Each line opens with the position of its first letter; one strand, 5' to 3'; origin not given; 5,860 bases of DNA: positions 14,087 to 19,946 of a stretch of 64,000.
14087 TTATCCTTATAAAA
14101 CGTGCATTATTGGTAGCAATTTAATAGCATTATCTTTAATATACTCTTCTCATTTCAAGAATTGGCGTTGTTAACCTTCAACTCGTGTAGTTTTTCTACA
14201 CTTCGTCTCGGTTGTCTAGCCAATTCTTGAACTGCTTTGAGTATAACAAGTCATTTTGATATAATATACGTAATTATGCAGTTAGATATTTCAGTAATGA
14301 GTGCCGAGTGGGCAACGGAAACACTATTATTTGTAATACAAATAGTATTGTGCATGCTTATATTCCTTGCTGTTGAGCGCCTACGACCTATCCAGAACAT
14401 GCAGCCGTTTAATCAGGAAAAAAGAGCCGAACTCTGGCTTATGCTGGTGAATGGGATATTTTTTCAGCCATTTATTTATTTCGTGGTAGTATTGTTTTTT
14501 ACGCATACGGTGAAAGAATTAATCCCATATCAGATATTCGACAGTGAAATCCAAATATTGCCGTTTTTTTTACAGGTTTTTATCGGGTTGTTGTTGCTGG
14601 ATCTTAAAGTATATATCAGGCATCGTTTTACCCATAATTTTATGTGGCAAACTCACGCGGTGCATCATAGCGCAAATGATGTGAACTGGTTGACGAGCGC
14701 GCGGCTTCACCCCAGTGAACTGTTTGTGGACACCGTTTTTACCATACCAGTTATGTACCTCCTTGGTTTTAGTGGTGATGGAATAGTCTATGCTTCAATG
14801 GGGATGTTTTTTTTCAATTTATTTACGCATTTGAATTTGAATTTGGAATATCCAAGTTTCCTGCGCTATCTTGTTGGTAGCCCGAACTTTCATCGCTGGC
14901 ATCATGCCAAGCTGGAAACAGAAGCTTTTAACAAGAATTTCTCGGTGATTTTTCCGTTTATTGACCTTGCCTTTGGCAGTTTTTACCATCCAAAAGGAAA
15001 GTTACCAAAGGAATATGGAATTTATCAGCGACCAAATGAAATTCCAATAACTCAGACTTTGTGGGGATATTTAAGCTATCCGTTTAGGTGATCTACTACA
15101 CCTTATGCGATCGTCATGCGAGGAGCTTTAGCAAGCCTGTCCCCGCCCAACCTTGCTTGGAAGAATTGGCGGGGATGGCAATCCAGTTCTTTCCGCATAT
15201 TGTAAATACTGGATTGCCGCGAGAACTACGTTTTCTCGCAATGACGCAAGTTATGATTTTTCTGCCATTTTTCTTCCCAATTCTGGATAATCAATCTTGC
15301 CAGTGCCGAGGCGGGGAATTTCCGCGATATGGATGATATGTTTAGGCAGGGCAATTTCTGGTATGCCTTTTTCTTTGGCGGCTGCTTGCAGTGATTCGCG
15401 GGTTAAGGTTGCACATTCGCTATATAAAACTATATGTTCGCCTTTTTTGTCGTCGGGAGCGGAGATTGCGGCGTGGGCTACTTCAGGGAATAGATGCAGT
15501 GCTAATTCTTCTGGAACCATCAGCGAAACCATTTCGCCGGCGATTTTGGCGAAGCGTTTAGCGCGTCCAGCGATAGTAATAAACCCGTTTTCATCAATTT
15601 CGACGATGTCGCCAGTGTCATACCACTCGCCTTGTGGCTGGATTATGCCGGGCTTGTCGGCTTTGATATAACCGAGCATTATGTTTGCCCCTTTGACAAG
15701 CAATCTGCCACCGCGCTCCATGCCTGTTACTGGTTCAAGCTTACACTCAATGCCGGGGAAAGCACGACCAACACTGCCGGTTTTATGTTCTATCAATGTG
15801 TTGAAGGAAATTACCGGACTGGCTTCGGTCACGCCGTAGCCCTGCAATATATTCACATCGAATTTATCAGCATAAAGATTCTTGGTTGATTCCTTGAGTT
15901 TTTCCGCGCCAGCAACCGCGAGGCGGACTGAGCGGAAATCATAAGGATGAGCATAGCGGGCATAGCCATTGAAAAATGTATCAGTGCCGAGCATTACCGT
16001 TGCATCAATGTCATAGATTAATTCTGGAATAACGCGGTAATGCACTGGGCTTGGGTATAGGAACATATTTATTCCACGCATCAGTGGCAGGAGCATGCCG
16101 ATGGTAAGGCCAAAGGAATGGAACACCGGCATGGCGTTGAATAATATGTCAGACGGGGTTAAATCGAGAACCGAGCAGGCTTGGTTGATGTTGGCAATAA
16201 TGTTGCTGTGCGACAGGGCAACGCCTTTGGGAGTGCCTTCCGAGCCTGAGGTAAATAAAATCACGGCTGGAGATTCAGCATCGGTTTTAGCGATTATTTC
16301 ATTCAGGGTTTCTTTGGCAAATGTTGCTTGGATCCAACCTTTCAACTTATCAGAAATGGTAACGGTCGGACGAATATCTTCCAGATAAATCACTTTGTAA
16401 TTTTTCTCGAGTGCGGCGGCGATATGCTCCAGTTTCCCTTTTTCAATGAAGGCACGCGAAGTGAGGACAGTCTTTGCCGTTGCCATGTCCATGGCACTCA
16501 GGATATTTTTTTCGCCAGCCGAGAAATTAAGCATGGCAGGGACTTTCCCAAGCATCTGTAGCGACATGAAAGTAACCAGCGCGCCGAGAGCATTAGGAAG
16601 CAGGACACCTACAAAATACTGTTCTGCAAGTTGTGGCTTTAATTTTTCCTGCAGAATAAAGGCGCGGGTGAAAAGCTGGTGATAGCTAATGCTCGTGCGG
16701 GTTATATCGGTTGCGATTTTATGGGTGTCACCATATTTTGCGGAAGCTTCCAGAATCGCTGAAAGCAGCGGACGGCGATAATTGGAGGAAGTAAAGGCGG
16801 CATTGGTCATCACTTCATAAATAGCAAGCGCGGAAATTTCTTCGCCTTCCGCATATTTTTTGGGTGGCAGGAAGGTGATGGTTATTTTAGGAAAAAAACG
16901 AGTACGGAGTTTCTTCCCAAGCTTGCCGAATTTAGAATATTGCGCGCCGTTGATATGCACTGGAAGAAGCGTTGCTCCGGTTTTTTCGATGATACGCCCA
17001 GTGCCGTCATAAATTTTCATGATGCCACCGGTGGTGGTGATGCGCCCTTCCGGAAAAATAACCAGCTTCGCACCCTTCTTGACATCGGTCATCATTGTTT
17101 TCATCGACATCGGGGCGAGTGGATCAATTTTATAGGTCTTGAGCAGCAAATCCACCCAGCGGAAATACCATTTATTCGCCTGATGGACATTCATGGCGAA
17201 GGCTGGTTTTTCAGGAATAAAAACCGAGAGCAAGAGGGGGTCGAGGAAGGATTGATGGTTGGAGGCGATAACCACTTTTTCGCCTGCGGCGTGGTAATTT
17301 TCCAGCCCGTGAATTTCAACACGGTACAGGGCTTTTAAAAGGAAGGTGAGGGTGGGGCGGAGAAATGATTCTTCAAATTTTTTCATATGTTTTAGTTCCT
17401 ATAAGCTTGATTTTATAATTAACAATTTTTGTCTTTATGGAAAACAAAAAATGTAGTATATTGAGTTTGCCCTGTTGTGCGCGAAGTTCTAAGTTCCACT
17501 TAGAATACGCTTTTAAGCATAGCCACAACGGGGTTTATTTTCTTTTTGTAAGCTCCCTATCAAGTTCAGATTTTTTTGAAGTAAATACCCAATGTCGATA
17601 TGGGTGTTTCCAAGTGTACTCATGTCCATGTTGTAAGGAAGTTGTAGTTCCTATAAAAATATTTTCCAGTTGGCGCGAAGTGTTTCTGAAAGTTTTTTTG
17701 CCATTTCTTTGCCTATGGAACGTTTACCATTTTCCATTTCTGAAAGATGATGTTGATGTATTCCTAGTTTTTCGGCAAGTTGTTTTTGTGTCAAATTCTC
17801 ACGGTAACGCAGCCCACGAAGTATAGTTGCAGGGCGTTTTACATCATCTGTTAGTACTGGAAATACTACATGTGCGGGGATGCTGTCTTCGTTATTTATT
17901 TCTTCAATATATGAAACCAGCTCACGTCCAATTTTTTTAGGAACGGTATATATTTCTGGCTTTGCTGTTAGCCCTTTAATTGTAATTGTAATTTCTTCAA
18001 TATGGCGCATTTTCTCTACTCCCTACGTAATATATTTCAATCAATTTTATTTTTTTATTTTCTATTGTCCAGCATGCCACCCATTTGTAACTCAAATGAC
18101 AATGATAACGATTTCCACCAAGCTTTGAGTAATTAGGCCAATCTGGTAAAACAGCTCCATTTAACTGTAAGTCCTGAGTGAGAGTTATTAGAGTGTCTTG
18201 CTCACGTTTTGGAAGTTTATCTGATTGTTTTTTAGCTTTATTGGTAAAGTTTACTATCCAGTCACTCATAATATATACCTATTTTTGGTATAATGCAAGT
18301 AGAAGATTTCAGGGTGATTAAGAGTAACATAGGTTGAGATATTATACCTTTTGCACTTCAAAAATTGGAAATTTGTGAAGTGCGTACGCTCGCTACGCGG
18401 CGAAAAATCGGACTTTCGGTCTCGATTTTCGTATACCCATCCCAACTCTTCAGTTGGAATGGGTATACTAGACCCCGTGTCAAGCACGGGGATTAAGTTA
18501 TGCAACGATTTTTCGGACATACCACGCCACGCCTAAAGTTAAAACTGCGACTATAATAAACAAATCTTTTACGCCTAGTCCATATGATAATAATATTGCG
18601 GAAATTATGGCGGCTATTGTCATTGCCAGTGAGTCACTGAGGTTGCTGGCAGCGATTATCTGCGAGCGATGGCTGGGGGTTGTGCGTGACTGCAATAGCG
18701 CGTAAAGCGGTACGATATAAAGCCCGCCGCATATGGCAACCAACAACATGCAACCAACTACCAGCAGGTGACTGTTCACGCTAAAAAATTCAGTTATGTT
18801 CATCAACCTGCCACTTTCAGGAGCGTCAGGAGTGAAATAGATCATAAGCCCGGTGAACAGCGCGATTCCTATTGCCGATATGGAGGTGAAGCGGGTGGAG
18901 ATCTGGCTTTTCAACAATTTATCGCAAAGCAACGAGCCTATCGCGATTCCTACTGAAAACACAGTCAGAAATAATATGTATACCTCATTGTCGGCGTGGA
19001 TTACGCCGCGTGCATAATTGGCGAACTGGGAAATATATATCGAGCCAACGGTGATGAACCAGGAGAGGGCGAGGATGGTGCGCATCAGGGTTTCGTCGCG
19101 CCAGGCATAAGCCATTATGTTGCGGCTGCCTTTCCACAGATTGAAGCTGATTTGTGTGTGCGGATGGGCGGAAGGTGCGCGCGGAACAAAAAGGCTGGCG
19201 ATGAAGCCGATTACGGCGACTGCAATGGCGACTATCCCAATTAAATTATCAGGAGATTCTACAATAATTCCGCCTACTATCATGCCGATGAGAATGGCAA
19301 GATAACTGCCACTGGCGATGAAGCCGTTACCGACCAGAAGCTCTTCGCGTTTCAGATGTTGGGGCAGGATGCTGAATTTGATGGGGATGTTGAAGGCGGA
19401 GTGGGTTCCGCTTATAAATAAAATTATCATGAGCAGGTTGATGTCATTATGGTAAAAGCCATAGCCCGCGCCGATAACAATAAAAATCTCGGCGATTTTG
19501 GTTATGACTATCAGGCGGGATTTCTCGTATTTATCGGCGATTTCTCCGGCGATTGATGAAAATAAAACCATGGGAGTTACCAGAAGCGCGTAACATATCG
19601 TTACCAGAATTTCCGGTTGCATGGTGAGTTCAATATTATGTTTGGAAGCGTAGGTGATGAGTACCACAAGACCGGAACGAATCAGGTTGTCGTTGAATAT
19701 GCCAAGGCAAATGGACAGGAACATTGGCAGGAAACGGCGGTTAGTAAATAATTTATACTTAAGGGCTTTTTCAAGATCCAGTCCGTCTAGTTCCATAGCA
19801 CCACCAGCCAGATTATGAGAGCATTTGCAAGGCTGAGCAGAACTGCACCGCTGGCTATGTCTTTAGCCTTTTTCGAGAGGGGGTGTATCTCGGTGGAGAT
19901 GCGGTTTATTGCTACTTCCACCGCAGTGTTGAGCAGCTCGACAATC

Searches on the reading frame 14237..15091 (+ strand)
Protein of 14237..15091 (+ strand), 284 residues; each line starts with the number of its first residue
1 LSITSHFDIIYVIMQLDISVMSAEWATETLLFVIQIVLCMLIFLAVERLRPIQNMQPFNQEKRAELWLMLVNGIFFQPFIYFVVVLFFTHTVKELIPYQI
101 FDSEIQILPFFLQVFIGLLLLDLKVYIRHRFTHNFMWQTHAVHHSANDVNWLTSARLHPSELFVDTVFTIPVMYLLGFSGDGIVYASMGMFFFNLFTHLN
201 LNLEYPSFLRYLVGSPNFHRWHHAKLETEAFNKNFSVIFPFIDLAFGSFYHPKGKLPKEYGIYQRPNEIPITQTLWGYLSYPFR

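Call 50: search_protein_families(library=ncbifam, proteins=[window:14237-15091:+], max_evalue=0.00001)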
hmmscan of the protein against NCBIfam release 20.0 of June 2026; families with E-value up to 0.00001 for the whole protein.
window:14237-15091:+ (284 aa): 1 family
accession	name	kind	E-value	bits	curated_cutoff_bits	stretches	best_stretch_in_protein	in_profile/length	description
NF052566.1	OrLpdHdlsOlsERhiz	equivalog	2.1e-21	76.5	475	1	103-282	108-282/293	ornithine lipid hydroxylase OlsE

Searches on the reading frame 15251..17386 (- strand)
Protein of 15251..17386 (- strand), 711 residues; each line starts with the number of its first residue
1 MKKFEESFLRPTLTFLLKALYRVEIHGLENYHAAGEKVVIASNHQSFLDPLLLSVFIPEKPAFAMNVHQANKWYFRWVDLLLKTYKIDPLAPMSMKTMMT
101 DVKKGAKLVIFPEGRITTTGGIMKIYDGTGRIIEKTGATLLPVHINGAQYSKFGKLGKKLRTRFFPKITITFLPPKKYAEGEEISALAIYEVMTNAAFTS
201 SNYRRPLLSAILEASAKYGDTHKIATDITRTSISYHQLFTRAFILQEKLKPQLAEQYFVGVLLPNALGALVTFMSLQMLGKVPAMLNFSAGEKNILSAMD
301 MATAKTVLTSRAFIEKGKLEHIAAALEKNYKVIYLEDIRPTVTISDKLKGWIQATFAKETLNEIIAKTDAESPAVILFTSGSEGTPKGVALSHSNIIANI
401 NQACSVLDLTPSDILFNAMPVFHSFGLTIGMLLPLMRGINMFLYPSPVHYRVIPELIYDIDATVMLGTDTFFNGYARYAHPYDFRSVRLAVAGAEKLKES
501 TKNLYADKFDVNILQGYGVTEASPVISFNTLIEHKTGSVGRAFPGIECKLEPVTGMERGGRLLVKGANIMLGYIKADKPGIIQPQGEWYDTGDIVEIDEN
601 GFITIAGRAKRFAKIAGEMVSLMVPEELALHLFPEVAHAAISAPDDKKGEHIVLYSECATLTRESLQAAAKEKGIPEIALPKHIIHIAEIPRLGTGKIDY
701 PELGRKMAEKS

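Call 50: search_protein_families(library=ncbifam, proteins=[window:15251-17386:-], max_evalue=0.00001)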
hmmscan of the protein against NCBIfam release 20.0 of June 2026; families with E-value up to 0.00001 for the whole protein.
window:15251-17386:- (711 aa): 98 families (the best 25 are shown)
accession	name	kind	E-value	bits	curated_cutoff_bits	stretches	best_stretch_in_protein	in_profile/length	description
NF005291.0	PRK06814.1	equivalog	2.3e-292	973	1349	1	3-708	421-1131/1140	acyl-[ACP]--phospholipid O-acyltransferase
NF005959.0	PRK08043.1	equivalog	3.2e-219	729.8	886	1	13-709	6-712/719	bifunctional acyl-ACP--phospholipid O-acyltransferase/long-chain-fatty-acid--ACP ligase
NF006386.0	PRK08633.1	equivalog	1.4e-168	562.9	1221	1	5-703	411-1137/1147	acyl-[ACP]--phospholipid O-acyltransferase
NF004837.0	PRK06187.1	subfamily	2.3e-69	234.1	476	1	203-709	5-524/531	long-chain-fatty-acid--CoA ligase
NF004971.0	PRK06334.1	equivalog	3.7e-65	220.5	847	1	207-703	21-529/539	long chain fatty acid--[acyl-carrier-protein] ligase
NF004114.0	PRK05605.1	equivalog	5.7e-51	173.5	766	1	360-707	210-569/575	long-chain-fatty-acid--CoA ligase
NF005714.0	PRK07529.1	subfamily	8.1e-48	163.2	632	1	254-708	86-577/640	acyl-CoA synthetase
NF009233.0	PRK12583.1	subfamily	1.5e-45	155.7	832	1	324-703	154-546/558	fatty acid CoA ligase family protein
NF004758.0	PRK06087.1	equivalog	5.1e-43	147.3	736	1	230-707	48-535/548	medium-chain fatty-acid--CoA ligase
NF005702.0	PRK07514.1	subfamily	2.7e-42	144.8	558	1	220-700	18-493/506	malonyl-CoA synthase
NF005801.1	PRK07656.1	equivalog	2.6e-41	141.8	657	1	210-698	6-494/500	FadD3 family acyl-CoA ligase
TIGR01923.1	menE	equivalog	1.2e-40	139.7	330.15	1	235-699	2-438/442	o-succinylbenzoate--CoA ligase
NF006523.0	PRK08974.1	equivalog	5.6e-39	133.7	884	1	329-703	165-549/561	long-chain-fatty-acid--CoA ligase FadD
NF006182.0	PRK08316.1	subfamily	2.5e-38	131.9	663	1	202-703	7-513/523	fatty acyl-CoA synthetase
NF004229.0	PRK05677.1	subfamily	7.1e-38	130.4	879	1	329-704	166-552/563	long-chain-fatty-acid--CoA ligase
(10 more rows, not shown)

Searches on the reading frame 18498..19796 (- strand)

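Call 50: search_protein_families(library=ncbifam, proteins=[window:18498-19796:-], max_evalue=0.00001)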
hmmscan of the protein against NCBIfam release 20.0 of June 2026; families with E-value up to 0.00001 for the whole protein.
window:18498-19796:- (432 aa): 5 families
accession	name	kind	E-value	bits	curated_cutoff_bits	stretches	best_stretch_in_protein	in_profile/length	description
NF005291.0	PRK06814.1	equivalog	1.3e-112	377.6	1349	1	13-430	4-421/1140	acyl-[ACP]--phospholipid O-acyltransferase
NF006386.0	PRK08633.1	equivalog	3.1e-58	197.4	1221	1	18-427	7-406/1147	acyl-[ACP]--phospholipid O-acyltransferase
NF008397.0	PRK11195.1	equivalog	7.6e-22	77.9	297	1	55-427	30-392/414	lysophospholipid transporter LplT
TIGR00900.1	2A0121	subfamily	5.3e-21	75.4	319.6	1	64-403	35-360/364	H+ Antiporter protein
TIGR00880.1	2_A_01_02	superfamily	6.4e-06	26.3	131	1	77-204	12-137/141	multidrug resistance protein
